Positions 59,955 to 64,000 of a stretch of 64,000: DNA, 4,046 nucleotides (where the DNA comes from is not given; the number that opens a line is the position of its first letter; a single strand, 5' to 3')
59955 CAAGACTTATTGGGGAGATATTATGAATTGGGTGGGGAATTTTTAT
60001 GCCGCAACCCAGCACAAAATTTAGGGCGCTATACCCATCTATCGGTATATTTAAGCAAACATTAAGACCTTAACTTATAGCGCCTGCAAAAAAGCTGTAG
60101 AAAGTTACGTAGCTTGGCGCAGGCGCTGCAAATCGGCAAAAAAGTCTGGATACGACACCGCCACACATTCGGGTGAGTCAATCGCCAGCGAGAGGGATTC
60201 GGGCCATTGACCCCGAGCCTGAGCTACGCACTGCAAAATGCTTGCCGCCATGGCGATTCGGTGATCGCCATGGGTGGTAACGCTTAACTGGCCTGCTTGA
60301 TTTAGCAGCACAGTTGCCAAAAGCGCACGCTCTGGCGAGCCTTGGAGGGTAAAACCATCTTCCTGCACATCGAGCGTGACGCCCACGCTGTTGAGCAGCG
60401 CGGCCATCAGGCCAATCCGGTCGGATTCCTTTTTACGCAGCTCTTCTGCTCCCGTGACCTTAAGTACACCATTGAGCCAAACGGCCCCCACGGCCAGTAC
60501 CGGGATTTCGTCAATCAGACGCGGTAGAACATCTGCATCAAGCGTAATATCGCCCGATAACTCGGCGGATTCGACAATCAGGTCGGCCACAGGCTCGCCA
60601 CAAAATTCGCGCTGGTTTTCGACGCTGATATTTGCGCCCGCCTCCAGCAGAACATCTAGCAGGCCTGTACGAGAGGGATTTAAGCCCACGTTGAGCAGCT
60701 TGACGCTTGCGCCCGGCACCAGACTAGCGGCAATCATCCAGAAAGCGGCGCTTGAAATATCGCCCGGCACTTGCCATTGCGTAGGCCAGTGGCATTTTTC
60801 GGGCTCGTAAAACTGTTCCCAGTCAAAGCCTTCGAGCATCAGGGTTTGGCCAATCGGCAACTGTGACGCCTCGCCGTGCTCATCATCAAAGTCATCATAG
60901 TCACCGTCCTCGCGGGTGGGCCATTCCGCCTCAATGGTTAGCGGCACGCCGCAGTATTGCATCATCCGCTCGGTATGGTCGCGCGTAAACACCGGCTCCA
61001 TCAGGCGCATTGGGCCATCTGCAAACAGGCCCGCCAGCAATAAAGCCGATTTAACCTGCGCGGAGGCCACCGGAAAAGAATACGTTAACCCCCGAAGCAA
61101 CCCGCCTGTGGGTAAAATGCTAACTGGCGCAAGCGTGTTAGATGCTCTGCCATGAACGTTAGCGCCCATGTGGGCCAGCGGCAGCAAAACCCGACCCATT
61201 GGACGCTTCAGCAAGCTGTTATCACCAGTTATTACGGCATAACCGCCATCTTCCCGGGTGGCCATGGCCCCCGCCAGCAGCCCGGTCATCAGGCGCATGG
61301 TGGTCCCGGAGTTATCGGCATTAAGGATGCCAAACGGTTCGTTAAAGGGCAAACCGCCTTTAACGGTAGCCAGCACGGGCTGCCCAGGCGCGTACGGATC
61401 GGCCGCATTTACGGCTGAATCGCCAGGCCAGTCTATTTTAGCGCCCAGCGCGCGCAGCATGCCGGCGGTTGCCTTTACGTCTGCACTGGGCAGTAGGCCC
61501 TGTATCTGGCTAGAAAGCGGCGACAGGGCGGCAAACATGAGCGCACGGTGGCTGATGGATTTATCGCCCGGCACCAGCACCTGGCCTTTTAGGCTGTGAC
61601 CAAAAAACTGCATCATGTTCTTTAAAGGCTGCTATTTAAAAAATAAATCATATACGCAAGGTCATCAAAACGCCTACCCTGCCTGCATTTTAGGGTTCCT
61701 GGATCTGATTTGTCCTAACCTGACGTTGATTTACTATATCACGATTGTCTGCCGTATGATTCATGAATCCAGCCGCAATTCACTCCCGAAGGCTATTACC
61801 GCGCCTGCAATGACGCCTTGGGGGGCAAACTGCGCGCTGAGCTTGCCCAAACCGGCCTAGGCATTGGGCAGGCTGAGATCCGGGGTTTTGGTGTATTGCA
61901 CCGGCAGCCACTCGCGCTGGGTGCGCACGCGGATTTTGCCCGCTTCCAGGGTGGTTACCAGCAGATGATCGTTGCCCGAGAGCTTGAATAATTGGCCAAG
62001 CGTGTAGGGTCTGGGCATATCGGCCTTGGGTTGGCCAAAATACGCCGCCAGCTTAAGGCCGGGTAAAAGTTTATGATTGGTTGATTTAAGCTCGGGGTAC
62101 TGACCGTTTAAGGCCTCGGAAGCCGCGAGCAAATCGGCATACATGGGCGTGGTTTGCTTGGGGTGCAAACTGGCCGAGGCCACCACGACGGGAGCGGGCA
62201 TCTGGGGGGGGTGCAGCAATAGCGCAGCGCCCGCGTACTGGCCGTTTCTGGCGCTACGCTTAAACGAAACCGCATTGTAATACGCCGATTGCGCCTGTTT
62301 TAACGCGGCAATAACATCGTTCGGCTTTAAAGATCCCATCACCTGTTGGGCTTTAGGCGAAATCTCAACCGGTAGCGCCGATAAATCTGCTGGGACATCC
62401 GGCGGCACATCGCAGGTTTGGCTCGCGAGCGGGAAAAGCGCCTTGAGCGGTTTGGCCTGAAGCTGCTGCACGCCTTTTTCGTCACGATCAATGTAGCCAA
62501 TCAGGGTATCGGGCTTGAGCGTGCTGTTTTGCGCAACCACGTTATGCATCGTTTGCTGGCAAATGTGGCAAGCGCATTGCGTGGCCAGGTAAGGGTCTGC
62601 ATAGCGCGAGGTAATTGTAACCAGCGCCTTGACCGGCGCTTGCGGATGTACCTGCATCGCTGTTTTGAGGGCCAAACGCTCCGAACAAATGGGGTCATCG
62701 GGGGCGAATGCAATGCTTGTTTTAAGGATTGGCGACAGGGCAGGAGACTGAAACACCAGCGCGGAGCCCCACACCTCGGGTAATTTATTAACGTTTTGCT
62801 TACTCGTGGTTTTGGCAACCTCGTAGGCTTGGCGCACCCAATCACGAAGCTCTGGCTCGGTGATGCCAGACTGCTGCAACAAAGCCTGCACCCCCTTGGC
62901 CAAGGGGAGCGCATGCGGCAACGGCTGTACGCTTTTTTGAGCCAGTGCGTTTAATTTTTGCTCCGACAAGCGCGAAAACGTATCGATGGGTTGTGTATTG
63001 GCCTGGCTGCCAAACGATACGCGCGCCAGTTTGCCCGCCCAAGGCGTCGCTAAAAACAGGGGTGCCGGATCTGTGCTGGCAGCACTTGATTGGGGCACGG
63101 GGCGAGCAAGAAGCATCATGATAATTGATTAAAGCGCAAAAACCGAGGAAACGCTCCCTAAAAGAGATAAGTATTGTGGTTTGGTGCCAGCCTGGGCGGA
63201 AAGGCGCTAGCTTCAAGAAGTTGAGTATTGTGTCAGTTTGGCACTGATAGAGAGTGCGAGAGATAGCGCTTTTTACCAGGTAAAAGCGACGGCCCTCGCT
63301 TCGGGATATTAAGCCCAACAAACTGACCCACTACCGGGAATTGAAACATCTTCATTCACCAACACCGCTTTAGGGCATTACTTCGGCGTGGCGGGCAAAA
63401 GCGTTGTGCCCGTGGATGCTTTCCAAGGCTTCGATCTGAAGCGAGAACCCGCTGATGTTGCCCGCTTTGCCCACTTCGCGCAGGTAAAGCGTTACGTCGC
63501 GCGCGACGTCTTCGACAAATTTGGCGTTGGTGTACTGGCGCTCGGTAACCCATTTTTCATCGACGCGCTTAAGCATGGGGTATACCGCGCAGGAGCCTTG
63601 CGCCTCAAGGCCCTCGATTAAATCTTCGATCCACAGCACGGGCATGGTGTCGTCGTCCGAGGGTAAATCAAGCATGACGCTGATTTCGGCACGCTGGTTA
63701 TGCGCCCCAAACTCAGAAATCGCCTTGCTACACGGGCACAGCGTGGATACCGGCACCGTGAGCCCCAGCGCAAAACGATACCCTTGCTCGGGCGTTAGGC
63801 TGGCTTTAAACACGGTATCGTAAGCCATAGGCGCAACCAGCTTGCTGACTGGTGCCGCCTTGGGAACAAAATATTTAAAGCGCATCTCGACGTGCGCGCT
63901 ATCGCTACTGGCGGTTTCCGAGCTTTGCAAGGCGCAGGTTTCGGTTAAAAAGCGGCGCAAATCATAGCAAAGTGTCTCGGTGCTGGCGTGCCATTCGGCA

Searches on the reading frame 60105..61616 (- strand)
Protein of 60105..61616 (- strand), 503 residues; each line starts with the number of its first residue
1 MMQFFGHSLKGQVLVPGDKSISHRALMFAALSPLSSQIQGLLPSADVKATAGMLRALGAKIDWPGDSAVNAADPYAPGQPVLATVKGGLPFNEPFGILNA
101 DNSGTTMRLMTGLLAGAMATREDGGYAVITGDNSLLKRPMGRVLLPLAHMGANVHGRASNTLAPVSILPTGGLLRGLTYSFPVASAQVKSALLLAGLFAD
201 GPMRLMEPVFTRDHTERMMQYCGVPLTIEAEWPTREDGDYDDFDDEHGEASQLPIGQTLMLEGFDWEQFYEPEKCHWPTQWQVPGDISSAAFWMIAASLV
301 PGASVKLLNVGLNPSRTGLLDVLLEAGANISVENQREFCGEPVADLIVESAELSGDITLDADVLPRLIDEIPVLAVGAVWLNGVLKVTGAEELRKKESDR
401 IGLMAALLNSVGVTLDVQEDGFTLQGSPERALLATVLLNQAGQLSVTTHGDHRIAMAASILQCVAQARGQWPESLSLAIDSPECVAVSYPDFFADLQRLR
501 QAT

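Call 27: search_protein_families(library=ncbifam, proteins=[window:60105-61616:-], max_evalue=0.00001)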
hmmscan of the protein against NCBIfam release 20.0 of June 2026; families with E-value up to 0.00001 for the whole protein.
window:60105-61616:- (503 aa): 5 families
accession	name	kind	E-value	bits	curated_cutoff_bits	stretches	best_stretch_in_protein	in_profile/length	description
NF011381.1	PRK14806.1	equivalog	3.3e-100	336.4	902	2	279-492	527-719/733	bifunctional prephenate dehydrogenase/3-phosphoshikimate 1-carboxyvinyltransferase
TIGR01356.1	aroA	equivalog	2.3e-88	296.8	287.25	2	274-500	214-413/415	3-phosphoshikimate 1-carboxyvinyltransferase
NF008816.0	PRK11860.1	equivalog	9.1e-32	110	943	2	265-502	223-438/662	bifunctional 3-phosphoshikimate 1-carboxyvinyltransferase/cytidylate kinase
NF006873.0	PRK09369.1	subfamily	3.6e-08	32.5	297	0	6-203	9-182/419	UDP-N-acetylglucosamine 1-carboxyvinyltransferase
TIGR01072.1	murA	equivalog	1.4e-07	30.7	392.7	0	7-69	10-72/416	UDP-N-acetylglucosamine 1-carboxyvinyltransferase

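Call 66: find_homologous_proteins(query=window:60108-61616:-, max_evalue=1e-60)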
Query window:60108-61616:- (503 aa): 6945 proteins with E <= 1e-60 among 8000 candidates; the best 120 are listed.
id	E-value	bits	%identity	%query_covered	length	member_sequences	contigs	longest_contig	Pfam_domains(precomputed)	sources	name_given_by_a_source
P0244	0.0e+0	1127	100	100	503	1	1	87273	PF00275.26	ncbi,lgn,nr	ncbi:MAG: 3-phosphoshikimate 1-carboxyvinyltransferase [Vampirovibrionales bacterium]|nr:3-phosphosh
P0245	5.9e-196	670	65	98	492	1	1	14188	PF00275.26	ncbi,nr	ncbi:MAG: 3-phosphoshikimate 1-carboxyvinyltransferase [Vampirovibrionales bacterium]|nr:3-phosphosh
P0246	7.5e-111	390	46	98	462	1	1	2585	PF00275.26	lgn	-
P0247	1.2e-110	389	46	99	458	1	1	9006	PF00275.26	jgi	jgi:3-phosphoshikimate 1-carboxyvinyltransferase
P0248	8.4e-105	370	45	98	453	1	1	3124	PF00275.26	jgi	jgi:3-phosphoshikimate 1-carboxyvinyltransferase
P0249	2.9e-101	358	45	97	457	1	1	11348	PF00275.26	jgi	jgi:3-phosphoshikimate 1-carboxyvinyltransferase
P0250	4.6e-101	357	43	98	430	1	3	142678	PF00275.26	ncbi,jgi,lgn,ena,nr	ncbi:MAG: aroA1 [Firmicutes bacterium]|nr:aroA1 [Bacillota bacterium]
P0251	7.9e-99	350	44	98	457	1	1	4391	PF00275.26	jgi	jgi:3-phosphoshikimate 1-carboxyvinyltransferase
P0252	5.9e-98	347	42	98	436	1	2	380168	PF00275.26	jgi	jgi:3-phosphoshikimate 1-carboxyvinyltransferase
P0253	2.1e-97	345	42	98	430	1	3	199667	PF00275.26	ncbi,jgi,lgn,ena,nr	ncbi:MAG: aroA1 [Firmicutes bacterium]|nr:aroA1 [Bacillota bacterium]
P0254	3.2e-97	345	43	98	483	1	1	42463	PF00275.26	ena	-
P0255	5.0e-97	344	44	98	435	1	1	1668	PF00275.26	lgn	-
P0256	1.5e-96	342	46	98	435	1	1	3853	PF00275.26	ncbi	ncbi:MAG: 3-phosphoshikimate 1-carboxyvinyltransferase [Vulcanococcus sp.]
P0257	1.6e-96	342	45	98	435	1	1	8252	PF00275.26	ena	-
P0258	2.7e-96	342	44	98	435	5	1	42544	PF00275.26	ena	-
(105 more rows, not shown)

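Call 68: find_encoding_contigs(protein=P0245, flank=10000, max_places=3)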
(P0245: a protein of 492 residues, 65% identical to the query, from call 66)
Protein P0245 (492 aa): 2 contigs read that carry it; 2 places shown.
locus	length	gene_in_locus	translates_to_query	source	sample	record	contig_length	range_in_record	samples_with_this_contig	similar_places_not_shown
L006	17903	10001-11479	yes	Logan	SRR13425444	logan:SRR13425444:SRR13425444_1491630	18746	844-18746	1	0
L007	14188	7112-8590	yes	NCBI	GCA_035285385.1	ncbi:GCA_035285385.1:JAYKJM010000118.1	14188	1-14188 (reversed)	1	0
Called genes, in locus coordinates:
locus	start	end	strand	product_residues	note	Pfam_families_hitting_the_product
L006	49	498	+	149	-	PF07736:CM_1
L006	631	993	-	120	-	PF00543:P-II (weak)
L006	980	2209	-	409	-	PF00909:Ammonium_transp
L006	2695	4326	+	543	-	PF00496:SBP_bac_5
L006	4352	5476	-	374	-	PF02463:SMC_N (faint), PF00005:ABC_tran, PF13304:AAA_21 (faint)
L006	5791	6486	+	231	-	-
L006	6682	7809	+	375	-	PF00033:Cytochrome_B, PF13631:Cytochrom_B_N_2, PF00037:Fer4 (faint), PF12797:Fer4_2 (faint), PF12837:Fer4_6 (faint), PF14697:Fer4_21 (weak), PF12838:Fer4_7, PF13187:Fer4_9, +1 more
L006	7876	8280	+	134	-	PF02662:FlpD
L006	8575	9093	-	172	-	PF00364:Biotin_lipoyl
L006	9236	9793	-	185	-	PF08207:EFP_N, PF01132:EFP, PF09285:Elong-fact-P_C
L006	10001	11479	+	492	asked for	PF00275:EPSP_synthase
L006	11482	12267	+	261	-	PF06314:ADC, PF09844:DUF2071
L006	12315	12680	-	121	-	PF01242:PTPS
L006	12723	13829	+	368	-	PF00730:HhH-GPD, PF00633:HHH (weak), PF00293:NUDIX, PF14815:NUDIX_4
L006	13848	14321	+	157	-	-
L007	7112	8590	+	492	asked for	PF00275:EPSP_synthase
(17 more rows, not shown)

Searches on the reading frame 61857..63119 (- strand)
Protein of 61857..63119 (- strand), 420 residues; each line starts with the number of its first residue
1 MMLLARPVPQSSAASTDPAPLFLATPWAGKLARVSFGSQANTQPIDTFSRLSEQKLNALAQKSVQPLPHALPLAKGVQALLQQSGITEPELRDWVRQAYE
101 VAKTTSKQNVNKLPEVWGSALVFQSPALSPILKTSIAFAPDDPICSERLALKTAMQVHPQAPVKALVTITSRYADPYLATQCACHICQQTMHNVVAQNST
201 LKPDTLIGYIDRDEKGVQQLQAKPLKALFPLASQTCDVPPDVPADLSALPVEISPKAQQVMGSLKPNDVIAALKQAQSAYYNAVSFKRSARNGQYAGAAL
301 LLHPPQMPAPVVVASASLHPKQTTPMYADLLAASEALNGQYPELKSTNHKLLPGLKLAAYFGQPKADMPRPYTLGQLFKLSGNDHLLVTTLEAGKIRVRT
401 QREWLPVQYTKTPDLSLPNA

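Call 27: search_protein_families(library=ncbifam, proteins=[window:61857-63119:-], max_evalue=0.00001)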
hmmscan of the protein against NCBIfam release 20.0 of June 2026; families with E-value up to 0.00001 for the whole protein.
window:61857-63119:- (420 aa): 0 families

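Call 32: find_encoding_contigs(protein=window:61860-63119:-, flank=10000, max_places=4)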
Protein window:61860-63119:- (420 aa): 1 contig read that carries it; 1 place shown.
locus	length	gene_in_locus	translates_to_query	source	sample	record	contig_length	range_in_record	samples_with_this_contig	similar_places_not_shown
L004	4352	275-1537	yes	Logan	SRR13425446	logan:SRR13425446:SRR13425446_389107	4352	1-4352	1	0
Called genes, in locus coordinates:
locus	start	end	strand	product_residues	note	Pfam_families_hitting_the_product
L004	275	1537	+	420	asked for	-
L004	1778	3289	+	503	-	PF00275:EPSP_synthase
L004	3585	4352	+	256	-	?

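Call 59: search_protein_families(library=pfam, proteins=[window:61857-63119:-], max_evalue=0.00001)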
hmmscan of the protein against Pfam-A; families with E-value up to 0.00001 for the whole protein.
window:61857-63119:- (420 aa): 0 families

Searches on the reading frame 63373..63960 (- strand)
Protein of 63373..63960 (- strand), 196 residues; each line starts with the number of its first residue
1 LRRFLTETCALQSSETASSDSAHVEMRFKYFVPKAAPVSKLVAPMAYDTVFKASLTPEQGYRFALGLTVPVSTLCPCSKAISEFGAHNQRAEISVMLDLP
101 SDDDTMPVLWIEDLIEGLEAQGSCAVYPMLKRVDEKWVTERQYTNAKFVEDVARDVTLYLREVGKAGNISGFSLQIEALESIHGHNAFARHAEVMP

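Call 36: find_encoding_contigs(protein=window:63373-63960:-, flank=10000, max_places=4)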
Protein window:63373-63960:- (196 aa): no gene with exactly this product is on record in the collection.
